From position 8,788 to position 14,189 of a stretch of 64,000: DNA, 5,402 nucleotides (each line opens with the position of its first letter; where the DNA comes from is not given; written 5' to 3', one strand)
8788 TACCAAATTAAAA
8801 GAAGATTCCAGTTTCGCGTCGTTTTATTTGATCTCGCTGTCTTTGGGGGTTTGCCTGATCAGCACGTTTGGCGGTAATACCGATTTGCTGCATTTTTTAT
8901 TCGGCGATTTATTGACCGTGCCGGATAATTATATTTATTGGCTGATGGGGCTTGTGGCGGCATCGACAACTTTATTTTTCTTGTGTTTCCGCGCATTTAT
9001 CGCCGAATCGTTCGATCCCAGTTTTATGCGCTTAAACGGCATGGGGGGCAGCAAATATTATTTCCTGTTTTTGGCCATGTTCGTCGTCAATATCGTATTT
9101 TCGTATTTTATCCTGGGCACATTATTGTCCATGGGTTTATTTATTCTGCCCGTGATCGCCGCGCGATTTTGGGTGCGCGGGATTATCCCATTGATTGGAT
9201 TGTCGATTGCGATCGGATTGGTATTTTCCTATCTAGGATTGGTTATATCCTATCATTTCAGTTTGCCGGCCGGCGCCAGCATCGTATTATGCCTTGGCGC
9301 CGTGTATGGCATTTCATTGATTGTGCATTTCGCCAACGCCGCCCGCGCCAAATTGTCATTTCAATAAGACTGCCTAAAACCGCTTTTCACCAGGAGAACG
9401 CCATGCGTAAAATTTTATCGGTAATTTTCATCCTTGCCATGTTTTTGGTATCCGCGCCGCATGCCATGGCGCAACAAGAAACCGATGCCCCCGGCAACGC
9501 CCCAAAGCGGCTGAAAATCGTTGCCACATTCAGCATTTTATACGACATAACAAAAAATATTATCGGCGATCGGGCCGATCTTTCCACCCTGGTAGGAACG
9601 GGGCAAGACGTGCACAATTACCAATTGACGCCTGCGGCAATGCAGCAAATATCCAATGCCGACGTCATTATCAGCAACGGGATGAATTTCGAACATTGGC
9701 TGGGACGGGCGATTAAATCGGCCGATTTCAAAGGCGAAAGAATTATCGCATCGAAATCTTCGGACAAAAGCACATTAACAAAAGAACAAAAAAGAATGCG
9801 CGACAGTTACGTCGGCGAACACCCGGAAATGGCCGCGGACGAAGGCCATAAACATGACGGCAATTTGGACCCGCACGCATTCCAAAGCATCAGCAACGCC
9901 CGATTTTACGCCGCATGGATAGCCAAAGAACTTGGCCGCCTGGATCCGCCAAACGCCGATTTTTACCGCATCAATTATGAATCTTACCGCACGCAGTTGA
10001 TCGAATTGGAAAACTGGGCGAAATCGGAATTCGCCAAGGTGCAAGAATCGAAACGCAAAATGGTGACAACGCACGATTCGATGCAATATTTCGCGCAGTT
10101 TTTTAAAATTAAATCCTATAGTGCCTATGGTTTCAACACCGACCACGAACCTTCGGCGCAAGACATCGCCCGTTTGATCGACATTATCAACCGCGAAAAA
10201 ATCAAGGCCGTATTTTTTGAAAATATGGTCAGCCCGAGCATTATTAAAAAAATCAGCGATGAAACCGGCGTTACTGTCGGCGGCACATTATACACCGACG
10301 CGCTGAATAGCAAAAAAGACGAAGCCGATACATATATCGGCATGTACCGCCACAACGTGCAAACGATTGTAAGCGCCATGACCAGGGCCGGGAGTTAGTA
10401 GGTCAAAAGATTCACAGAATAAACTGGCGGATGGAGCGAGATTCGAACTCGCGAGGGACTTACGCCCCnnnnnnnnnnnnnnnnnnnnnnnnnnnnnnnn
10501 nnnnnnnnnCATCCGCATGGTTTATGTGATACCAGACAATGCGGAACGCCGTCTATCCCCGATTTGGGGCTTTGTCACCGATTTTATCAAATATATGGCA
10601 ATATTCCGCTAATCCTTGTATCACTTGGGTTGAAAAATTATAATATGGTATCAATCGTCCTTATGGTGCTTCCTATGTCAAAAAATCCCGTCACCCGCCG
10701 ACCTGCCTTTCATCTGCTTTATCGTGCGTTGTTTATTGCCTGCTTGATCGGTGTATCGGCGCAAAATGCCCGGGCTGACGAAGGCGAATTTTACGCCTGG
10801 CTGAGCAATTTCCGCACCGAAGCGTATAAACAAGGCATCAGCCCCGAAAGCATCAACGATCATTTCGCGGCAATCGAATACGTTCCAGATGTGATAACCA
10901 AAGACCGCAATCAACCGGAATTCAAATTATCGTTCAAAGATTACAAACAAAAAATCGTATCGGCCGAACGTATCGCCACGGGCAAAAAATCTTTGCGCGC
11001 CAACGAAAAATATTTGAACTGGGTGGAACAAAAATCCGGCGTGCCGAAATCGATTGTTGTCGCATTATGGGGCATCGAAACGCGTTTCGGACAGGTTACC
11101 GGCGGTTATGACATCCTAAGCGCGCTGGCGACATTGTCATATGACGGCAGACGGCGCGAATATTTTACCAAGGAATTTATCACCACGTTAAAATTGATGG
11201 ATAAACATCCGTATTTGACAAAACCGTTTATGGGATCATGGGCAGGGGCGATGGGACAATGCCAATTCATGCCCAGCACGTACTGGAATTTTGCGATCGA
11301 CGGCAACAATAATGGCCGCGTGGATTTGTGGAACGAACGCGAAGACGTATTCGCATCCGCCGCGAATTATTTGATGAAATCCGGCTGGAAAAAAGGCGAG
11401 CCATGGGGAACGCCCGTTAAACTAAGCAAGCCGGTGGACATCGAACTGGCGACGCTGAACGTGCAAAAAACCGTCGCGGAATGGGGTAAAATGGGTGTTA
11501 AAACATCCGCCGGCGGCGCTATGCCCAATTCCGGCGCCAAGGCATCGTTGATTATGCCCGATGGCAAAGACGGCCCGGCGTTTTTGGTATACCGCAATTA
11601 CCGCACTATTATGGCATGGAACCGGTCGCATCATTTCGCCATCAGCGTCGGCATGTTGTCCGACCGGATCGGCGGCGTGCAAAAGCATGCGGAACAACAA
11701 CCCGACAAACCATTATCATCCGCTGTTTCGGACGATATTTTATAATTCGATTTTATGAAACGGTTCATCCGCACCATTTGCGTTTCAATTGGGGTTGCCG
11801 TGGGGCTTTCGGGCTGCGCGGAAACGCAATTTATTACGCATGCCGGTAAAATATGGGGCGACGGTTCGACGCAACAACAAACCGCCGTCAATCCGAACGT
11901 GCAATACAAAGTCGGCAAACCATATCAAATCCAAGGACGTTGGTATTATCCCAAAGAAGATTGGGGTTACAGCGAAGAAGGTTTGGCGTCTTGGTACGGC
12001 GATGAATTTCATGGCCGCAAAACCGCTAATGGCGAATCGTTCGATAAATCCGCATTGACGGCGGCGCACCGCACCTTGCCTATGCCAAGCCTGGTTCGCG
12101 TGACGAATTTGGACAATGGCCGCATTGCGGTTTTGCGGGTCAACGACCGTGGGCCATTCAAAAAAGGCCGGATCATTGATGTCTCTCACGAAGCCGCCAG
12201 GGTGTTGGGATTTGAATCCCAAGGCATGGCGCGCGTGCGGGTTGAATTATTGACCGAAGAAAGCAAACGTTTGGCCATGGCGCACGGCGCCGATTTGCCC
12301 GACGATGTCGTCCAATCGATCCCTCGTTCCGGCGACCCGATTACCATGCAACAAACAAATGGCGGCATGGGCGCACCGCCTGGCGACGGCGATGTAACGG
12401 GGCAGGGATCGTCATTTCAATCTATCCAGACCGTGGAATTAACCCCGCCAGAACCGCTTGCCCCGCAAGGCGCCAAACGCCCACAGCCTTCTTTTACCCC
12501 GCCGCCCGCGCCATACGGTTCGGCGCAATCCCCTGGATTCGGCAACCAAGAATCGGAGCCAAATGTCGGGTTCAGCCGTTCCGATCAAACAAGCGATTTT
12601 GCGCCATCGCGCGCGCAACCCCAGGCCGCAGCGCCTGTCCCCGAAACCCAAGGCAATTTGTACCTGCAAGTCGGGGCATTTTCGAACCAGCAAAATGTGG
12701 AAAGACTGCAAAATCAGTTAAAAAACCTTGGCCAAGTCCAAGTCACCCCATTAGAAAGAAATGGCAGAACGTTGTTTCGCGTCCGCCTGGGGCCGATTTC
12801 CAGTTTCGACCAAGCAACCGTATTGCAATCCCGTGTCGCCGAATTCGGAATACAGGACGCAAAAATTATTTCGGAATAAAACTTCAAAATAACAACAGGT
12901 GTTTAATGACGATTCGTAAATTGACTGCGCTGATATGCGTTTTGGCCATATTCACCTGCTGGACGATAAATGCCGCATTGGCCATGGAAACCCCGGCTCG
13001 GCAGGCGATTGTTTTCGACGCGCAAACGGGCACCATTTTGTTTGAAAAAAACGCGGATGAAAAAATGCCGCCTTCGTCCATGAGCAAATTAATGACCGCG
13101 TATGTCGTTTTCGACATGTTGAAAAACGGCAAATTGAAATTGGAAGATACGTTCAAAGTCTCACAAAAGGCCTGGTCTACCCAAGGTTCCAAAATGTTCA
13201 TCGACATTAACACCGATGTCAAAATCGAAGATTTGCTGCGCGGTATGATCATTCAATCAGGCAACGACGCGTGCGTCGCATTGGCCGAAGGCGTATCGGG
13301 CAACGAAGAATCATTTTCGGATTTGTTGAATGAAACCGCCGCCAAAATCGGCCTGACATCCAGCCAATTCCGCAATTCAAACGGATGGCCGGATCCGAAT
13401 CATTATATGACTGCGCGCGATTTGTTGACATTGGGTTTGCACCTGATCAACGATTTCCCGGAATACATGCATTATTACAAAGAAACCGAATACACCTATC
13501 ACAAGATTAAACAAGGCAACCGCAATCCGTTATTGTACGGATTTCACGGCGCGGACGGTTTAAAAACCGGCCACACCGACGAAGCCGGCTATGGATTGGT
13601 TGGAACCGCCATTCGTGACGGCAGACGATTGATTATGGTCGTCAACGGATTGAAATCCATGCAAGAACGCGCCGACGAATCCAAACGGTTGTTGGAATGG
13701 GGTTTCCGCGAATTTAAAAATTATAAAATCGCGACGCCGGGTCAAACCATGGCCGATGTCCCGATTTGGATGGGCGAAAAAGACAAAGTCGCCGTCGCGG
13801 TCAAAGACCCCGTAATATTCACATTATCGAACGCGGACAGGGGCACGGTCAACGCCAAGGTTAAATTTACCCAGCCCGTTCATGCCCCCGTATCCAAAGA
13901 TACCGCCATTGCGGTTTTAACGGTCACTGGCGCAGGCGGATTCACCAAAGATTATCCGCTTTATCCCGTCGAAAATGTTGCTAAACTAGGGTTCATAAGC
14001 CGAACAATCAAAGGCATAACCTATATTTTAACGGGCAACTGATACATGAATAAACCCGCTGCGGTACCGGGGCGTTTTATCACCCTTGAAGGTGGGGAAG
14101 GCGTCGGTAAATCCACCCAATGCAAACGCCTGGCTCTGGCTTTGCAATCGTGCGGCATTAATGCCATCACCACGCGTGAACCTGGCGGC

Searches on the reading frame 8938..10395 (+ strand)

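Call 70: search_protein_families(library=pfam, proteins=[window:8938-10395:+], max_evalue=0.00001)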
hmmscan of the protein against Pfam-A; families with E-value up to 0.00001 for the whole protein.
window:8938-10395:+ (486 aa): 1 family
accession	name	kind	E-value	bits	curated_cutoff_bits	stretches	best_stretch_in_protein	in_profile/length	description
PF01297.22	ZnuA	-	1.8e-78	264.1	29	1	194-480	1-263/263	Zinc-uptake complex component A periplasmic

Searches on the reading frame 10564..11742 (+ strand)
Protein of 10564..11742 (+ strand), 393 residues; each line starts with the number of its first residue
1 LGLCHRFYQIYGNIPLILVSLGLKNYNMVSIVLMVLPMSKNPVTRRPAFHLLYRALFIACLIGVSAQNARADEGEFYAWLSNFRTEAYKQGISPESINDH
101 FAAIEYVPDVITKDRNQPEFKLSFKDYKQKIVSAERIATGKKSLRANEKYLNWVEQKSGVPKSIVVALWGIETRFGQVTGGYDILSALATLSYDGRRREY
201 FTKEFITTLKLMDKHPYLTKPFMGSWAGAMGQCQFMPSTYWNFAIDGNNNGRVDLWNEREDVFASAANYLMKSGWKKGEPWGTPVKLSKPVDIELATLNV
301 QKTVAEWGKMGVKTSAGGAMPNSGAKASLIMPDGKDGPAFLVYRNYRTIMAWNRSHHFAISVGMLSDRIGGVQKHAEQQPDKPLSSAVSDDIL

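Call 70: search_protein_families(library=pfam, proteins=[window:10564-11742:+], max_evalue=0.00001)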
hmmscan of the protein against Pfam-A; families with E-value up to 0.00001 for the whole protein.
window:10564-11742:+ (393 aa): 1 family
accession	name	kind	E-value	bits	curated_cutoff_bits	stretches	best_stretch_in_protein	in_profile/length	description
PF13406.11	SLT_2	-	1.9e-104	349.4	24.3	1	76-367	2-292/292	Transglycosylase SLT domain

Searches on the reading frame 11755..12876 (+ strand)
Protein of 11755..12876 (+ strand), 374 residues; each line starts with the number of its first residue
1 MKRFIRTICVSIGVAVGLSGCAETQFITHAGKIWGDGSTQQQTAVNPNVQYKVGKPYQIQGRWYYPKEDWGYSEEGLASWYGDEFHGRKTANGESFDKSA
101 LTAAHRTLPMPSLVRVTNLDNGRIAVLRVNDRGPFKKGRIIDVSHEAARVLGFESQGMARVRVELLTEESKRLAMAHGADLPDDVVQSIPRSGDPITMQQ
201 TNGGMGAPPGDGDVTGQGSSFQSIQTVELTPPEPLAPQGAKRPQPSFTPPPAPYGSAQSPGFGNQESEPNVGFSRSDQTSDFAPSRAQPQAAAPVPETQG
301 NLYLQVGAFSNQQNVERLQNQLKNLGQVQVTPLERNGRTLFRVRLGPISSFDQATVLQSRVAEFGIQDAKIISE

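Call 70: search_protein_families(library=pfam, proteins=[window:11755-12876:+], max_evalue=0.00001)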
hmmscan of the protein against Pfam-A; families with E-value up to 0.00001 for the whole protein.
window:11755-12876:+ (374 aa): 2 families
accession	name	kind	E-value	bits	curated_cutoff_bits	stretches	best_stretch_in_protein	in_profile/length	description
PF03330.24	DPBB_1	-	1.2e-22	80.4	28.8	1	74-163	2-83/83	Lytic transglycolase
PF05036.18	SPOR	-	2.5e-14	53.8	21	1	299-365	2-69/76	SPOR domain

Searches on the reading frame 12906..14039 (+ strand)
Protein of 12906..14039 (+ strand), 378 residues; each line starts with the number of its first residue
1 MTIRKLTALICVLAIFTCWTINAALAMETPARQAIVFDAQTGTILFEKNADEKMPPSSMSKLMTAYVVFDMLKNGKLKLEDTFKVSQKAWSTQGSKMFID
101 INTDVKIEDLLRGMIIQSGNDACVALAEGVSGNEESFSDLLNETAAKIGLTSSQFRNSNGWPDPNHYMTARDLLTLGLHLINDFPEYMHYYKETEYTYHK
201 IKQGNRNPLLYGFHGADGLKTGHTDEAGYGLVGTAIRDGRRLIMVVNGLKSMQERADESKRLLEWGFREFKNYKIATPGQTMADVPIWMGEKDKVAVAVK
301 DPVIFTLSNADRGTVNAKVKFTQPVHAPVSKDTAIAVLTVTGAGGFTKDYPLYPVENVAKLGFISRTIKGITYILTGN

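Call 70: search_protein_families(library=pfam, proteins=[window:12906-14039:+], max_evalue=0.00001)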
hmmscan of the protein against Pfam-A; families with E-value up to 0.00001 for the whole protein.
window:12906-14039:+ (378 aa): 3 families
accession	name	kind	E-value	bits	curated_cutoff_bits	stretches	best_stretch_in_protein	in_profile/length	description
PF00768.25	Peptidase_S11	-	1.9e-68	231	27.6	1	26-248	7-236/239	D-alanyl-D-alanine carboxypeptidase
PF13354.11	Beta-lactamase2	-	3.5e-16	59.6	22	1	38-205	6-168/214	Beta-lactamase enzyme family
PF07943.18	PBP5_C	-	2.1e-12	47.4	21.2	1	270-359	1-90/91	Penicillin-binding protein 5, C-terminal domain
